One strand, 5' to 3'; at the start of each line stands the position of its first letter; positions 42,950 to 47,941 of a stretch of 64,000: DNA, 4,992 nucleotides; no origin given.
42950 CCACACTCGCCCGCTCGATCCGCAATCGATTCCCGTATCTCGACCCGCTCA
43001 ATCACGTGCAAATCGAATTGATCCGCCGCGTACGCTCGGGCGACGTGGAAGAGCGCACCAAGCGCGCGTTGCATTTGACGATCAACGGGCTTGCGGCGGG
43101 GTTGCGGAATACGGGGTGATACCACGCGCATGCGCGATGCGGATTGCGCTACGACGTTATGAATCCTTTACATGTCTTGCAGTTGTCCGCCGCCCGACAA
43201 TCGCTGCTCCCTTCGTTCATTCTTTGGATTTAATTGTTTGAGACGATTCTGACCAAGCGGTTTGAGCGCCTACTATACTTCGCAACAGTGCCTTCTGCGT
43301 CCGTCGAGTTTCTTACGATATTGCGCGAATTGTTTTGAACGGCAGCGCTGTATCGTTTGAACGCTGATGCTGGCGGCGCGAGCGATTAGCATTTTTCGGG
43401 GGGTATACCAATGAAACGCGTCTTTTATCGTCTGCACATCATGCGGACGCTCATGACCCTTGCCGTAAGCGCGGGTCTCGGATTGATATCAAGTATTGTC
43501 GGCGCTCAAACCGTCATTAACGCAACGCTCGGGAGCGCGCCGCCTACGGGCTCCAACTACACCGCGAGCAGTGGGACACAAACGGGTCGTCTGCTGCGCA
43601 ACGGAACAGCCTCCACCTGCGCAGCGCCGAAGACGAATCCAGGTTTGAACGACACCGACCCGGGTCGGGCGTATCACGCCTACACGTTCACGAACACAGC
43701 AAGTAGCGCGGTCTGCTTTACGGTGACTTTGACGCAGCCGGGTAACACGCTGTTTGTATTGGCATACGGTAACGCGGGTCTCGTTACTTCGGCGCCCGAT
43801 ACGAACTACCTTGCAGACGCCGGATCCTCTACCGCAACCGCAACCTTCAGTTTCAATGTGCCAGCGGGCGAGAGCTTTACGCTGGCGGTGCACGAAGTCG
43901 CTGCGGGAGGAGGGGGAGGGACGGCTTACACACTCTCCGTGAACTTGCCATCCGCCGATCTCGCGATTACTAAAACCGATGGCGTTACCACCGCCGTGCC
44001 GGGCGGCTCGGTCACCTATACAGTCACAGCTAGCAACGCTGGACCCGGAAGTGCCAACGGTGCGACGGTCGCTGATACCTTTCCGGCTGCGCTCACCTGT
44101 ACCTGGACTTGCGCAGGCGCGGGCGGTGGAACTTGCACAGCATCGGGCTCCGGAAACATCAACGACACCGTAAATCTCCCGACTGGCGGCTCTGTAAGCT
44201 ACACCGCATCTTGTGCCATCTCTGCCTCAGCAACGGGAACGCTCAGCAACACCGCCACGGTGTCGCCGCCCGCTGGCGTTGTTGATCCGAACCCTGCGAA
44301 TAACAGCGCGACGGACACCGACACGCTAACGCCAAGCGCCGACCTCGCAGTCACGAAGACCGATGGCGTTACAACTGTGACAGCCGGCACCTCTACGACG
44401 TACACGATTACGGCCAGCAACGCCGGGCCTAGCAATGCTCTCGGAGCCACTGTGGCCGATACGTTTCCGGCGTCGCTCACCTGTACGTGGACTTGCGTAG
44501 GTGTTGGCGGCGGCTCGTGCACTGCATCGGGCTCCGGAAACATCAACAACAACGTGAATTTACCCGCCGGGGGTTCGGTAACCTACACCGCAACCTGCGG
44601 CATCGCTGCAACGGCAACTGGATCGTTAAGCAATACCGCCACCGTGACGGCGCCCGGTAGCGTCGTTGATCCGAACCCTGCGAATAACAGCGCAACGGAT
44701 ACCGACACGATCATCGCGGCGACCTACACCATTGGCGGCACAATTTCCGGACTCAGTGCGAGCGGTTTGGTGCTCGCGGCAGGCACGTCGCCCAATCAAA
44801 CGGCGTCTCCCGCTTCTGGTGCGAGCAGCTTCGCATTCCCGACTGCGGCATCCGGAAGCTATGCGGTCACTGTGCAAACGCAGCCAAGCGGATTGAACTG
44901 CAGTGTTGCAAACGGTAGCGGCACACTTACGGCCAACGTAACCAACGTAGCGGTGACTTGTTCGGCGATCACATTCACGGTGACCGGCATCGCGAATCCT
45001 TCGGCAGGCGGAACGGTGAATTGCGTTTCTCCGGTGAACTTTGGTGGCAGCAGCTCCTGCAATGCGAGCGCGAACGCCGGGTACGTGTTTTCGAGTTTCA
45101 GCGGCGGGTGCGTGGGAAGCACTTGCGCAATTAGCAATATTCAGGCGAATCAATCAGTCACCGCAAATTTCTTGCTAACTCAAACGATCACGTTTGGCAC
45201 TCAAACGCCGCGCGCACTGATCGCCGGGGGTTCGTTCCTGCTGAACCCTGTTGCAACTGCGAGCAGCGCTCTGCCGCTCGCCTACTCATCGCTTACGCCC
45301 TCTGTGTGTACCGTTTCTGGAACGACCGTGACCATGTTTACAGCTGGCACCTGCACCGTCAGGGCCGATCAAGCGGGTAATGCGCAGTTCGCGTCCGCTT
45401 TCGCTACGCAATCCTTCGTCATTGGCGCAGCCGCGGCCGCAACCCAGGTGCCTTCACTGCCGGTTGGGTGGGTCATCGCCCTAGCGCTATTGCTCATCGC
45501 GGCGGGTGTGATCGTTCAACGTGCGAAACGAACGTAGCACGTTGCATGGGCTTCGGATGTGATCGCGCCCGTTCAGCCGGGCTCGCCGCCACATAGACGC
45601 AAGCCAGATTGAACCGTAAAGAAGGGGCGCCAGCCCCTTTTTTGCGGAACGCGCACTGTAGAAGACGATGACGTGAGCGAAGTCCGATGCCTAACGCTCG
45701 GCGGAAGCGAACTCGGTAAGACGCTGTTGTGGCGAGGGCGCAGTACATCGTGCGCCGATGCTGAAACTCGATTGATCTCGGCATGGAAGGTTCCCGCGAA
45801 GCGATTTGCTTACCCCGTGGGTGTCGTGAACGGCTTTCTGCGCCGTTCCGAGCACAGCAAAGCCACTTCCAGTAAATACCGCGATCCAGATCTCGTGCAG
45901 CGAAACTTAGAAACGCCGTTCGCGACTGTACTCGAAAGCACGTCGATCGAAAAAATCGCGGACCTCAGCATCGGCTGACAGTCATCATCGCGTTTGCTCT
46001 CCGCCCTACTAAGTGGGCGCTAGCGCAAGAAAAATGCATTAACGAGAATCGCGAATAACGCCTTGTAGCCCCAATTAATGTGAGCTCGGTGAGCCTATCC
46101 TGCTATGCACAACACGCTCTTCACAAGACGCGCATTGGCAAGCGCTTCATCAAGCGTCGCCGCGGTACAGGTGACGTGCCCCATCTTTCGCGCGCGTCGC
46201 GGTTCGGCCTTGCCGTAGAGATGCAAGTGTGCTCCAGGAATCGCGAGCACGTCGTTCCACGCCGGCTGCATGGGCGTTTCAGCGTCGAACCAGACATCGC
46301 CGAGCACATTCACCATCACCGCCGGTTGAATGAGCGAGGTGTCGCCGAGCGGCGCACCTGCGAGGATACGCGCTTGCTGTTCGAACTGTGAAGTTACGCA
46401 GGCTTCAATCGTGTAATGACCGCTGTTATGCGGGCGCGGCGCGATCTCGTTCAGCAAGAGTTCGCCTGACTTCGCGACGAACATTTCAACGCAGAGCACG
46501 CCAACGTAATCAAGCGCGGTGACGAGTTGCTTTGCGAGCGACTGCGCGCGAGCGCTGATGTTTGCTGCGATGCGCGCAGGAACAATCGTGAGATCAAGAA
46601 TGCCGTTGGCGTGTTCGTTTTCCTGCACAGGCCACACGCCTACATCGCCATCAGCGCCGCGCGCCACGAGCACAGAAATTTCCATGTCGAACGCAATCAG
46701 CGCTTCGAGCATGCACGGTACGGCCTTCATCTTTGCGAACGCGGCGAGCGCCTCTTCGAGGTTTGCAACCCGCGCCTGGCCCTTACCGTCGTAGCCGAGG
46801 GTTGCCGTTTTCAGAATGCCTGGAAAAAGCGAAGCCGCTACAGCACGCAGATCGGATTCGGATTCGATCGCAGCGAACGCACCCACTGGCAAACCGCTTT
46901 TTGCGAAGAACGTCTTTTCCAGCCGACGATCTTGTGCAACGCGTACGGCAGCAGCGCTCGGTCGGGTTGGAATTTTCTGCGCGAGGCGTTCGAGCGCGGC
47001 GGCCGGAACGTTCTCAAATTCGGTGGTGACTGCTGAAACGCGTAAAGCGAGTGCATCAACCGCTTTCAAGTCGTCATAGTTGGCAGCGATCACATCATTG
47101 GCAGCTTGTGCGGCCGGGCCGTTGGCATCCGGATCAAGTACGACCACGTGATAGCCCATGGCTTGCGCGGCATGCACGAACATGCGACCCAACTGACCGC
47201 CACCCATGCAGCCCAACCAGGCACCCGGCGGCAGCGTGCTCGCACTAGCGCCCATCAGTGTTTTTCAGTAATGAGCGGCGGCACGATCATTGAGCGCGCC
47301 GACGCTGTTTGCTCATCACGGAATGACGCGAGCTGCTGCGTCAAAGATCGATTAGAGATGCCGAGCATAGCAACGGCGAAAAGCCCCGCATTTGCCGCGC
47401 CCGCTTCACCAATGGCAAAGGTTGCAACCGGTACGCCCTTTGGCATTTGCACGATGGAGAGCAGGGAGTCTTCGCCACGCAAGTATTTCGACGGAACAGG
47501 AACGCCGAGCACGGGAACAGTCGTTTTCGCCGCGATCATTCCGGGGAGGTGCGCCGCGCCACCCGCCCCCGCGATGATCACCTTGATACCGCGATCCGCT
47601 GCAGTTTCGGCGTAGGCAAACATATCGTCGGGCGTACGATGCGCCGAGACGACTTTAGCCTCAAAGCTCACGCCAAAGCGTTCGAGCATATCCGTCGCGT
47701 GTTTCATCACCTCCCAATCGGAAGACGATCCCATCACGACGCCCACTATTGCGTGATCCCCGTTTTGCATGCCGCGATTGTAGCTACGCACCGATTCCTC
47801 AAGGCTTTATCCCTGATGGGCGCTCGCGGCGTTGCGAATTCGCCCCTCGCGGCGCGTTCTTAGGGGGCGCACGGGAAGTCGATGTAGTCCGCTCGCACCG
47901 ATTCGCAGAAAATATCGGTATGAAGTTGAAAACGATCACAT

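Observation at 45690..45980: Decayed ppc fragment about 2.5 kb downstream of the intact ppc, separated from it by the DUF11/IPTL-CTERM gene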

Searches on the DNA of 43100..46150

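Call 54: search_rna_families(source=window, start=43100, end=46150, threshold=evalue, max_evalue=1)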
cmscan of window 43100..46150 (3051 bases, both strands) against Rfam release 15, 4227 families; matches with E-value up to 1: 0.
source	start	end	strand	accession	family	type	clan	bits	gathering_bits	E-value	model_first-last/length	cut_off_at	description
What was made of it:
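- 45646..45796 (.): 151-nt filler of unknown origin between the terminator and the ppc remnant. No Rfam hit (call 54).
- On Known non-coding RNA family: No match at E<=1 in 43100-46150 on either strand (call 54).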

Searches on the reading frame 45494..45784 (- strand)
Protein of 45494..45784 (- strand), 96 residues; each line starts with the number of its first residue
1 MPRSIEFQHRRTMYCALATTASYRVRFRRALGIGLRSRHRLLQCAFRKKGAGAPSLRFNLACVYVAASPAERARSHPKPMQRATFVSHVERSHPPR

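Call 66: search_protein_families(library=pfam, proteins=[window:45494-45784:-], max_evalue=0.01)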
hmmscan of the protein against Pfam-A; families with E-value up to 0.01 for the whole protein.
window:45494-45784:- (96 aa): 0 families

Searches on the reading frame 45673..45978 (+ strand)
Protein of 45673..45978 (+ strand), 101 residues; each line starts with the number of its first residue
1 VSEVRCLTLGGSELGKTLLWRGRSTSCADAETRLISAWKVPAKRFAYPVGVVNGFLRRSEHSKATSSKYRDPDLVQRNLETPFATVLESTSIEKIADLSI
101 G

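Call 10: search_protein_families(library=pfam, proteins=[window:45673-45978:+])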
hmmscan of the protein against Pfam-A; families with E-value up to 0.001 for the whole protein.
window:45673-45978:+ (101 aa): 0 families

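Call 23: find_homologous_proteins(query=window:45673-45975:+, max_evalue=0.001)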
Query window:45673-45975:+: 2 candidates shared short words with the query, none scored E <= 0.001.
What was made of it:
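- Tried and rejected: The word-indexed protein search with the 101-aa ORF found nothing (call 23).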

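Call 35: search_protein_representatives(protein=window:45673-45975:+)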
Query: 101 residues. Proteins with E-value up to 0.001 (for the whole library): 0; up to 1e-10: 0; up to 1e-30: 0. The best 0 are listed.
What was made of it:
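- No homolog of the 101-aa ORF was found in 5.8 billion or 1.84 billion proteins (calls 23, 35). No homolog was found in two very large protein searches (calls 23, 35). The whole-database phmmer search was not significant (call 35).
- Tried and rejected: The single exhaustive phmmer job also found nothing at whole-library significance (call 35).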

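Call 67: search_protein_families(library=ncbifam, proteins=[window:45673-45978:+], max_evalue=0.01)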
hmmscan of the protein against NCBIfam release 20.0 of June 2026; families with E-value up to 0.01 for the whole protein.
window:45673-45978:+ (101 aa): 1 family
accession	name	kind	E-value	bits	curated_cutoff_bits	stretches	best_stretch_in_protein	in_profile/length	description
NF000584.1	PRK00009.1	equivalog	0.004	15.3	815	1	46-94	615-663/898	phosphoenolpyruvate carboxylase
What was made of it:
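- On Phosphoenolpyruvate carboxylase (Pfam PF00311 / NCBIfam NF000584), functional member: NCBIfam scores 15.3 bits against a cut-off of 815, covering profile positions 615-663 only (call 67).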

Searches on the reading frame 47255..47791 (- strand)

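Call 10: search_protein_families(library=pfam, proteins=[window:47255-47791:-])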
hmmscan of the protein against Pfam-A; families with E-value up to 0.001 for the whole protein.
window:47255-47791:- (178 aa): 1 family
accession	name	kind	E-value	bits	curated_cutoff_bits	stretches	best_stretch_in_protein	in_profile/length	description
PF00731.26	AIRC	-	4.2e-64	215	30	1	16-162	2-146/148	AIR carboxylase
